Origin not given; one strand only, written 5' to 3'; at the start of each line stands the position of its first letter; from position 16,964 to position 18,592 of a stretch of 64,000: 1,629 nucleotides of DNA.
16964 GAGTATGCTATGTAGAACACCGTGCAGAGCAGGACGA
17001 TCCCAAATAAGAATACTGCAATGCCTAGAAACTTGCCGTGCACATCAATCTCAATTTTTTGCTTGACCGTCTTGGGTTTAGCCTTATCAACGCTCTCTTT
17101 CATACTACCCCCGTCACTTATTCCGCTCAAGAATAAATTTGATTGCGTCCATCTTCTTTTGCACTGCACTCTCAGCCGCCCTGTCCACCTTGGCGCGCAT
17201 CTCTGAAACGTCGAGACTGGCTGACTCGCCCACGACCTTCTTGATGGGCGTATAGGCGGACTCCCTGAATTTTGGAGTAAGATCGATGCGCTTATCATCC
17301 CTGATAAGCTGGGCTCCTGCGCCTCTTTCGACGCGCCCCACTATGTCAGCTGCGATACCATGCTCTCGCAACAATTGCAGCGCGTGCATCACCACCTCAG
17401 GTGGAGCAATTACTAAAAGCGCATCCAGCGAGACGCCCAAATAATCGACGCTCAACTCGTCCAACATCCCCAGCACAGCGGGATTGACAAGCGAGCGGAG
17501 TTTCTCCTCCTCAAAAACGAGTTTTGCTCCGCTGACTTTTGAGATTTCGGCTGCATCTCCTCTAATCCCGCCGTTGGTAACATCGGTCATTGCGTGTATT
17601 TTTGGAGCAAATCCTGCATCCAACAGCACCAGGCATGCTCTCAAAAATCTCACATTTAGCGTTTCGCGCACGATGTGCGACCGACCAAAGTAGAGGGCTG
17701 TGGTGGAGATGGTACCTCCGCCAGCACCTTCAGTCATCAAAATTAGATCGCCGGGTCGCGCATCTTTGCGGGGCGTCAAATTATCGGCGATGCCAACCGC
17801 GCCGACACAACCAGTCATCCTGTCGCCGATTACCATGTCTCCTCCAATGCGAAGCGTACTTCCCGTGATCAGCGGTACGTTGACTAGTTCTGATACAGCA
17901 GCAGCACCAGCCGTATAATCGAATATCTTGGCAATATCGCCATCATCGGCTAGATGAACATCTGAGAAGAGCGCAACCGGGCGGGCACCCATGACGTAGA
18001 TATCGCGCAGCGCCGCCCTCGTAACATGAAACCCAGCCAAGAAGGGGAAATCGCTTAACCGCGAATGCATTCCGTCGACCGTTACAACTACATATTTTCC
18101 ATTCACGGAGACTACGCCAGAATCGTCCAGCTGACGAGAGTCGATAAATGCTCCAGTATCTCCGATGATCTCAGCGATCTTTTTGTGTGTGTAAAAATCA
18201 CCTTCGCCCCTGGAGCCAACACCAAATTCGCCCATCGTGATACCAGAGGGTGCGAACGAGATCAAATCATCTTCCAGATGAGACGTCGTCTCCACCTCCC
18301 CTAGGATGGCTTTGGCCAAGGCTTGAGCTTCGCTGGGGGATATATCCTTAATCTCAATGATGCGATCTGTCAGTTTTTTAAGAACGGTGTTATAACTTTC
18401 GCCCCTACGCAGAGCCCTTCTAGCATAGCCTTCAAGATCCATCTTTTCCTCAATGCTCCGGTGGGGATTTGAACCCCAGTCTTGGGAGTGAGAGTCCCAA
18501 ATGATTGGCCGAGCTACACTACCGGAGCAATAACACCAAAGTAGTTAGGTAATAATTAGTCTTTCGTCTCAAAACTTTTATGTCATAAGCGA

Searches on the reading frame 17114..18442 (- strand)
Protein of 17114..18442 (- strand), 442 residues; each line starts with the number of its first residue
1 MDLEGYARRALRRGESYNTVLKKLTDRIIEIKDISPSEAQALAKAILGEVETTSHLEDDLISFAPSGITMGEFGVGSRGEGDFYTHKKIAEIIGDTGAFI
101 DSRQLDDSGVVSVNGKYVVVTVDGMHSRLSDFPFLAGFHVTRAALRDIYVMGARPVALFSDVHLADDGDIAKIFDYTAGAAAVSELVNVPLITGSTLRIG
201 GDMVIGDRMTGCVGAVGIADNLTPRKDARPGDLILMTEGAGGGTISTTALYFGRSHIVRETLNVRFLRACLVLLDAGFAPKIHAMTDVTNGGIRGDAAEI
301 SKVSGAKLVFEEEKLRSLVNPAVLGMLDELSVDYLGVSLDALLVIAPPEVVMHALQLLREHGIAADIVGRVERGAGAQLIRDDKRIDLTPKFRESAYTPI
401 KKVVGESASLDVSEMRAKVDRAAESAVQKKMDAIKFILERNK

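Call 61: search_protein_families(library=ncbifam, proteins=[window:17114-18442:-], max_evalue=1e-10)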
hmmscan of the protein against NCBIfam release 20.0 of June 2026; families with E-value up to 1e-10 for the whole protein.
window:17114-18442:- (442 aa): 5 families
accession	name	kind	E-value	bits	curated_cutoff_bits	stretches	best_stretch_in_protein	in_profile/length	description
TIGR01379.1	thiL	equivalog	3.6e-18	65.6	184.15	1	102-390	21-313/320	thiamine-phosphate kinase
TIGR04049.1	AIR_rel_sll0787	hypoth_equivalog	3.2e-15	56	321.3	1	104-385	42-304/318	sll0787 family AIR synthase-like protein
NF004353.0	PRK05731.2-2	equivalog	9.7e-15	54.4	301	1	103-388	17-294/311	thiamine-phosphate kinase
TIGR02124.1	hypE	equivalog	8.5e-14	51.3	251.6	1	78-373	6-302/332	hydrogenase expression/formation protein HypE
TIGR00476.1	selD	equivalog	1.9e-13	50.3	125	1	99-316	39-252/311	selenide, water dikinase SelD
